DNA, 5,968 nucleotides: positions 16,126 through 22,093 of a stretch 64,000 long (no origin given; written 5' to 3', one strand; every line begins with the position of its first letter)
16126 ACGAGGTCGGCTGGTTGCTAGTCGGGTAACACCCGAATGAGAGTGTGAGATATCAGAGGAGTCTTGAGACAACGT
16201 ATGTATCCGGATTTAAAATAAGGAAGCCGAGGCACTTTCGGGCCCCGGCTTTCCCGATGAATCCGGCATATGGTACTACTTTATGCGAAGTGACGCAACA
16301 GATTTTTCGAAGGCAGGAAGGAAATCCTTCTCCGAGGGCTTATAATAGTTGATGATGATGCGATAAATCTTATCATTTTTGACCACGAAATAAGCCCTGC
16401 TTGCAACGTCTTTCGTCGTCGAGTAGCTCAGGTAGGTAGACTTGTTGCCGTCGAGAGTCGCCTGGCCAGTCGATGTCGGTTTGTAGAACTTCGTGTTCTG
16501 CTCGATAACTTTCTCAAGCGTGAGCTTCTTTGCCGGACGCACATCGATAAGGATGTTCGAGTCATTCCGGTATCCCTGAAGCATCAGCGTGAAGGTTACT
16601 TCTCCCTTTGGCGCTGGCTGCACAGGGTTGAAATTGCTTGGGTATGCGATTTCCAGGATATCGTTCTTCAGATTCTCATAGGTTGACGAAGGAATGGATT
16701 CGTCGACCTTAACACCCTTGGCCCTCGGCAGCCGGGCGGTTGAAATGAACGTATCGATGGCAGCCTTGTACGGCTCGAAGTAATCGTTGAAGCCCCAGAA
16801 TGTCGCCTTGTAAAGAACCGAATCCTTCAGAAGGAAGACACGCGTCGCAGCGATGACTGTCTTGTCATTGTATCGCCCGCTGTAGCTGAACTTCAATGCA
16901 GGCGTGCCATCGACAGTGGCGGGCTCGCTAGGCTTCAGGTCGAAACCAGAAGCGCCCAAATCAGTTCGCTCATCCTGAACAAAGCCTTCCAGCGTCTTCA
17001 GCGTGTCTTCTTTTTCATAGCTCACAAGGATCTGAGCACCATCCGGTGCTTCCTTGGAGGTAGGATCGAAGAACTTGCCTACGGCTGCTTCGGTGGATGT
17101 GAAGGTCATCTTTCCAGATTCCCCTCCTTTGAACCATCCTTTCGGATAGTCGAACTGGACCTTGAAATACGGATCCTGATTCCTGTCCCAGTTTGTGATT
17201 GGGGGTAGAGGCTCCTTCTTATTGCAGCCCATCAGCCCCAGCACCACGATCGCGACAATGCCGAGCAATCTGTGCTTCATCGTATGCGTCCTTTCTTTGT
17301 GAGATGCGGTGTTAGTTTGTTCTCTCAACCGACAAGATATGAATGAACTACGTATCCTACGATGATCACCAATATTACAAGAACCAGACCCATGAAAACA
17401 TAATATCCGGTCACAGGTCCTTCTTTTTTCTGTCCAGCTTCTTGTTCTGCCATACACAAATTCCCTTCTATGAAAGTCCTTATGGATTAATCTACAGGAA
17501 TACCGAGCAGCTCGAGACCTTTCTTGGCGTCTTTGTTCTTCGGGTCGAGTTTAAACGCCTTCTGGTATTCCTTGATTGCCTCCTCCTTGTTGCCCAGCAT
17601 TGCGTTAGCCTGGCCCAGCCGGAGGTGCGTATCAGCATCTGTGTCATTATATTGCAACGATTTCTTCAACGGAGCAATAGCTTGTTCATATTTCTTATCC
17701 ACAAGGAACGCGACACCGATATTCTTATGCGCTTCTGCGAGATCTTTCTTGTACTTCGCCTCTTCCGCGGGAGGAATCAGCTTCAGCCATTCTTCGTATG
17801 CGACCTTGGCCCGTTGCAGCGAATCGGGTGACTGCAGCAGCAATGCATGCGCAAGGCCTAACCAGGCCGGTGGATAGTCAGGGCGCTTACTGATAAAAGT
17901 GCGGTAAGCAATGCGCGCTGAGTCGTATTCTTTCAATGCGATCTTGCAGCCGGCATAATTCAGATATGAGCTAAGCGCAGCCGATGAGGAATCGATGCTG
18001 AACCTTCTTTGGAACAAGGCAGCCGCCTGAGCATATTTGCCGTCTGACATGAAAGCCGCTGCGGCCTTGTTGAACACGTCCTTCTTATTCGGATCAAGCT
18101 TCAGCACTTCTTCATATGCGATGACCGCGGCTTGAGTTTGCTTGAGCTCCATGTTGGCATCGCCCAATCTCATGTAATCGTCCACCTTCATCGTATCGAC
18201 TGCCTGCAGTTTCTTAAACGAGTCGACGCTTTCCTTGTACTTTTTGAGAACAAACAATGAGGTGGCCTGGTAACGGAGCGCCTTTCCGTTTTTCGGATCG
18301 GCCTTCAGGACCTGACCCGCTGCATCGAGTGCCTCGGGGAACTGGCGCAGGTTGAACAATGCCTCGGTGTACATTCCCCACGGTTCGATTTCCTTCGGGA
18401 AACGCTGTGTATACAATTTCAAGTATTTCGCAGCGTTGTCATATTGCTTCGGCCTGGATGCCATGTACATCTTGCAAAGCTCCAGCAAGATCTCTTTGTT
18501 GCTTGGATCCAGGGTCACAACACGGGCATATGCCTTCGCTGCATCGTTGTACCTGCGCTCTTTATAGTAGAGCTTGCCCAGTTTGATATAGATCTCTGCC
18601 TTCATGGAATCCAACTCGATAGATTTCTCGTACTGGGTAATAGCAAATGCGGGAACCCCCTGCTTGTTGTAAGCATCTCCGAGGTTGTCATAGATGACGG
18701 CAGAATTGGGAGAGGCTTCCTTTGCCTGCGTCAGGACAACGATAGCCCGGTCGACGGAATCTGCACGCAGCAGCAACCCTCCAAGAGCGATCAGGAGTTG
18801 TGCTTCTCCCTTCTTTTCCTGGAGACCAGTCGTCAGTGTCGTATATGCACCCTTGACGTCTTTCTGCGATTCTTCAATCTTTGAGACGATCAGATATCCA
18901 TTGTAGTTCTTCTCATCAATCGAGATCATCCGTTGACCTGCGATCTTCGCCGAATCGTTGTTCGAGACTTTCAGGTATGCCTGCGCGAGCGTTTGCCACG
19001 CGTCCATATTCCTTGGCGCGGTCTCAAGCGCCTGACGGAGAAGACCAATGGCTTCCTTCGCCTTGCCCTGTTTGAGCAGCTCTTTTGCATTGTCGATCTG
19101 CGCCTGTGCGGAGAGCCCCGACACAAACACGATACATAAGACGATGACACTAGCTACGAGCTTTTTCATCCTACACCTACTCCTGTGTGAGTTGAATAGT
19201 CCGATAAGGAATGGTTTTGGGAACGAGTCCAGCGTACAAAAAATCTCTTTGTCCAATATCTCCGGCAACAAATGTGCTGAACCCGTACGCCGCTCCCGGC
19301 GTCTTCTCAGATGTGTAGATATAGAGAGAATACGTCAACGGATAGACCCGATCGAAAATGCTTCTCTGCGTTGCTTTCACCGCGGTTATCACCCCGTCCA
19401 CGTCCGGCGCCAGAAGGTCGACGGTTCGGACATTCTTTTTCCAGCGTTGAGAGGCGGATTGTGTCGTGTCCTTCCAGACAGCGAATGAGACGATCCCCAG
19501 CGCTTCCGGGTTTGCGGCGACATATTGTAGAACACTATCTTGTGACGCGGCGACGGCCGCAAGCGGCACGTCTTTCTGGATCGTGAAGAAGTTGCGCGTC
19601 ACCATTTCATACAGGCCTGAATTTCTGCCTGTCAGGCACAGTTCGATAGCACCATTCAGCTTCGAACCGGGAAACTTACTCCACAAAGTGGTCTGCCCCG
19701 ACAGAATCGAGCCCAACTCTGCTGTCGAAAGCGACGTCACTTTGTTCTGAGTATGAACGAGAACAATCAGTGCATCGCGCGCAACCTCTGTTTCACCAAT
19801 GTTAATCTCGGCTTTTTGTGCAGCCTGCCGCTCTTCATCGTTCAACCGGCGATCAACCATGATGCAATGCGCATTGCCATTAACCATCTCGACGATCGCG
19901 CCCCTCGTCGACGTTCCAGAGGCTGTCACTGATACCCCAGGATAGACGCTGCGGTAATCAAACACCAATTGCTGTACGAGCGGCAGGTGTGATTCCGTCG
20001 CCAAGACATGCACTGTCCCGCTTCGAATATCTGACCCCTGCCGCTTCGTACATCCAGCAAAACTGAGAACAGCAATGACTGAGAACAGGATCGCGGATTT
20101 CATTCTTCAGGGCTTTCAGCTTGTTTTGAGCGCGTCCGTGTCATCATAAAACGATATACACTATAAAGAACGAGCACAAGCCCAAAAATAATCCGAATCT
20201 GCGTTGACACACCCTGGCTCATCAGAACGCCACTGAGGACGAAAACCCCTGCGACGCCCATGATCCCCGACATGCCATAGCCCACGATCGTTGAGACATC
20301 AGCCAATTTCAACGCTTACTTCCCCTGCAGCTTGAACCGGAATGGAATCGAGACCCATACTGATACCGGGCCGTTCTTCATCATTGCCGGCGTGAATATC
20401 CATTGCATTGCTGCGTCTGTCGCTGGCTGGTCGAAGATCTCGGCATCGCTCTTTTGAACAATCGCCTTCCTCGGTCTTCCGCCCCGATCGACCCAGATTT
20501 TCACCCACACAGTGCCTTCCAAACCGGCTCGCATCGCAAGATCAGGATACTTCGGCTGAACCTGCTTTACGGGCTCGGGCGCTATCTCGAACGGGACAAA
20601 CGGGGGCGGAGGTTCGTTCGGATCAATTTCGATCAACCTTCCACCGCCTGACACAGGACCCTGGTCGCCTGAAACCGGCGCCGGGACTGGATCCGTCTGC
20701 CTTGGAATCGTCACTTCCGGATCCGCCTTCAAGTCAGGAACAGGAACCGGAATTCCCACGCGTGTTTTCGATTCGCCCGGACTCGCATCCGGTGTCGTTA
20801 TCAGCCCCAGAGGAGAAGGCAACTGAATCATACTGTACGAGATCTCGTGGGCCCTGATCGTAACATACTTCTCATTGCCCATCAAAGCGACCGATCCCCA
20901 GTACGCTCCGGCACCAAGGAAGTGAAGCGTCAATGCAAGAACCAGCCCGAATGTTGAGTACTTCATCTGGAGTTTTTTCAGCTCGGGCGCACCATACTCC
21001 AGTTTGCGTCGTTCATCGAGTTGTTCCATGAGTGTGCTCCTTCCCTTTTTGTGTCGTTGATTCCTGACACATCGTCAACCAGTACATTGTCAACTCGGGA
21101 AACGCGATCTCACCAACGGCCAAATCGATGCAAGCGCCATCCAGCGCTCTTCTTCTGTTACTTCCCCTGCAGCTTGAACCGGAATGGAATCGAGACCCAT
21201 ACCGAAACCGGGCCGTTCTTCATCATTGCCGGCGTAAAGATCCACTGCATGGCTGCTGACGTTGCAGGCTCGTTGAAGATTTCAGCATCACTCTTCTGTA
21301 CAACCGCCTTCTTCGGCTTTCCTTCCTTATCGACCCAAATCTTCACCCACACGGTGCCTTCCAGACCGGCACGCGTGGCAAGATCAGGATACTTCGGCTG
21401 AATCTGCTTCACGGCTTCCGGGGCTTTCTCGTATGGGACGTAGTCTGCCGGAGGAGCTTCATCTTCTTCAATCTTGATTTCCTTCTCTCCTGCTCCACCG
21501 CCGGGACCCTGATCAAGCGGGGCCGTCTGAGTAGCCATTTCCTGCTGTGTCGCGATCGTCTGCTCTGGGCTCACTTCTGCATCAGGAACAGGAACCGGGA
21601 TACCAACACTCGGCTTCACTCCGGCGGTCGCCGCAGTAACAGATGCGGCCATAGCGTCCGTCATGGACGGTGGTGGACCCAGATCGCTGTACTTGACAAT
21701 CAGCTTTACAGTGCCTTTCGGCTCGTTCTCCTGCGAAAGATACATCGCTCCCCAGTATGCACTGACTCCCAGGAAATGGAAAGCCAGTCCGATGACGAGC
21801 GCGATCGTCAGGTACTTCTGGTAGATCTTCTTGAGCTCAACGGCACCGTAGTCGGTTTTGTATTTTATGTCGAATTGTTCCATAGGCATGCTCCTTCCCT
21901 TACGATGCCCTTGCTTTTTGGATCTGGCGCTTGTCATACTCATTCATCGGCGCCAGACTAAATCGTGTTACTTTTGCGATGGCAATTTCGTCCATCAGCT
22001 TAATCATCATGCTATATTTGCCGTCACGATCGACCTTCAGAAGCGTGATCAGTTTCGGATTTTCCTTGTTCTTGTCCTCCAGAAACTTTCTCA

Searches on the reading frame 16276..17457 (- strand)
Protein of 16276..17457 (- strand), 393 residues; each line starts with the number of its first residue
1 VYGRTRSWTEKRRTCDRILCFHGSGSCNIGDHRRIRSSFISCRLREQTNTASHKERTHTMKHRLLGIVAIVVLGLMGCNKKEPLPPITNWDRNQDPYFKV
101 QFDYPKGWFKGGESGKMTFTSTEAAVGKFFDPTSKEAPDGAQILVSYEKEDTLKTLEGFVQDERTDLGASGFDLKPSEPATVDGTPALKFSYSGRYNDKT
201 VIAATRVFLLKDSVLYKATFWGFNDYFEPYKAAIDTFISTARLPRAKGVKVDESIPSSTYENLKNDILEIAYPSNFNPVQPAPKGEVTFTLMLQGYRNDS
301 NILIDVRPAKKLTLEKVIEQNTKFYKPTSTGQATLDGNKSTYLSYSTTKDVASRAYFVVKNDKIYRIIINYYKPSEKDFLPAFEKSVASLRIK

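Call 61: search_protein_families(library=pfam, proteins=[window:16276-17457:-], max_evalue=0.00001)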
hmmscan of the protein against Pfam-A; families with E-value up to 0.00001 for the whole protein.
window:16276-17457:- (393 aa): 1 family
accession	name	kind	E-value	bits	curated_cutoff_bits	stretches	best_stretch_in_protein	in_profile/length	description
PF18933.6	PsbP_2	-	1e-12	48.9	27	1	251-388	38-180/184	PsbP-like protein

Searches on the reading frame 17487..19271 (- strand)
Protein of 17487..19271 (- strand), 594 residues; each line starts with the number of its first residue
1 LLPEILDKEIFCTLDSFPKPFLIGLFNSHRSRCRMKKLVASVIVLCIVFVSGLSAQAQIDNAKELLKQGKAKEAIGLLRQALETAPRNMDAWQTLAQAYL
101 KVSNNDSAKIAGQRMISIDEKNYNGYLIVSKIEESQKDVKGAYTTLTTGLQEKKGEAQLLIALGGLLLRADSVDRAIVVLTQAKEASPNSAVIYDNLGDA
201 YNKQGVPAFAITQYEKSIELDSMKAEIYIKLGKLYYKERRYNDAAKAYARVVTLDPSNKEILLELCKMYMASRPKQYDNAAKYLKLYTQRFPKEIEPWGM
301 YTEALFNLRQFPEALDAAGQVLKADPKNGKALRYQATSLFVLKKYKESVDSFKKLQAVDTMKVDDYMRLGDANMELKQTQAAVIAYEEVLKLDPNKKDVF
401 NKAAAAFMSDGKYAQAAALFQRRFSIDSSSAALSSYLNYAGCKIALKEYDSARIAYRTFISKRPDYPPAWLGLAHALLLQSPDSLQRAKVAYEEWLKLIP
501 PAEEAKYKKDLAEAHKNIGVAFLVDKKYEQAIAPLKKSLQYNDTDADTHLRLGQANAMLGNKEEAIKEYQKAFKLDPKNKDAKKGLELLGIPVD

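Call 61: search_protein_families(library=pfam, proteins=[window:17487-19271:-], max_evalue=0.00001)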
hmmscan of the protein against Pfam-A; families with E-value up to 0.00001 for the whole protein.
window:17487-19271:- (594 aa): 21 families
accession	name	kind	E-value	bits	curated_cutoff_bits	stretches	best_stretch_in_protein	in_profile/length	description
PF07719.23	TPR_2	-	6.4e-41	135.5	27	2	546-579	1-34/34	Tetratricopeptide repeat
PF13414.12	TPR_11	-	1.3e-38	130.9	26.8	1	210-237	13-40/42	TPR repeat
PF14559.12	TPR_19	-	1.7e-37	128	25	1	65-109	1-45/68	Tetratricopeptide repeat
PF13428.12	TPR_14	-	6.4e-35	116.5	23.5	0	62-98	8-44/44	Tetratricopeptide repeat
PF13432.12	TPR_16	-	7.9e-34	116.1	32.7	0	304-355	6-57/65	Tetratricopeptide repeat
PF00515.34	TPR_1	-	2.4e-33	113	27.8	1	546-579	1-34/34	Tetratricopeptide repeat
PF23914.1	TPR_CcmH_CycH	-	4.2e-28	98.6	42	1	228-319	53-145/158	Cytochrome c-type biogenesis protein H TPR domain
PF13181.12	TPR_8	-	1.7e-25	87.4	25.7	0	546-579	1-34/34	Tetratricopeptide repeat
PF13431.12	TPR_17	-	4.7e-21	73.7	24.4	0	77-108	1-32/34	Tetratricopeptide repeat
PF12895.13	ANAPC3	-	2.4e-18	66.6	27.2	0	377-456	3-79/82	Anaphase-promoting complex, cyclosome, subunit 3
PF13424.12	TPR_12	-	1.3e-17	64.2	30.1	0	192-255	4-75/77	Tetratricopeptide repeat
PF13174.12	TPR_6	-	5.1e-16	58.6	26.3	0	366-395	3-32/33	Tetratricopeptide repeat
PF25063.1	ARM_TT21_C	-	1.4e-10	41.9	35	0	455-580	43-163/209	Tetratricopeptide repeat protein 21 C-terminal ARM domain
PF13176.12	TPR_7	-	2.8e-09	36.8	27.9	0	230-259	4-35/36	Tetratricopeptide repeat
PF13429.12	TPR_15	-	3.5e-09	36.9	26.2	0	59-225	12-180/280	Tetratricopeptide repeat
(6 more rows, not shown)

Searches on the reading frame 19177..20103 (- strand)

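Call 61: search_protein_families(library=pfam, proteins=[window:19177-20103:-], max_evalue=0.00001)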
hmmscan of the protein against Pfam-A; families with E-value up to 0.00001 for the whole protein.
window:19177-20103:- (308 aa): 1 family
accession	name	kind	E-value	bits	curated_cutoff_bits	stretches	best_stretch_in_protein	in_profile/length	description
PF12849.12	PBP_like_2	-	1.8e-30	107.1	27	1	25-281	6-265/267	PBP superfamily domain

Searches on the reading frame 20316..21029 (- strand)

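Call 61: search_protein_families(library=pfam, proteins=[window:20316-21029:-], max_evalue=0.00001)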
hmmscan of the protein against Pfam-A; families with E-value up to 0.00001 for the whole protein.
window:20316-21029:- (237 aa): 1 family
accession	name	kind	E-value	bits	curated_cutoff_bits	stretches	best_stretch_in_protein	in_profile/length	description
PF03544.19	TonB_C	-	1.5e-18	67.5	24.6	1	158-234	2-79/79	Gram-negative bacterial TonB protein C-terminal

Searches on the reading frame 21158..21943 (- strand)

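Call 61: search_protein_families(library=pfam, proteins=[window:21158-21943:-], max_evalue=0.00001)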
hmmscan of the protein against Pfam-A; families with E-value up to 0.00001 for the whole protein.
window:21158-21943:- (261 aa): 1 family
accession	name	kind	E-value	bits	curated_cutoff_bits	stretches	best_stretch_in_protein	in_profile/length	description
PF03544.19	TonB_C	-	2.1e-18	67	24.6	1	182-258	2-79/79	Gram-negative bacterial TonB protein C-terminal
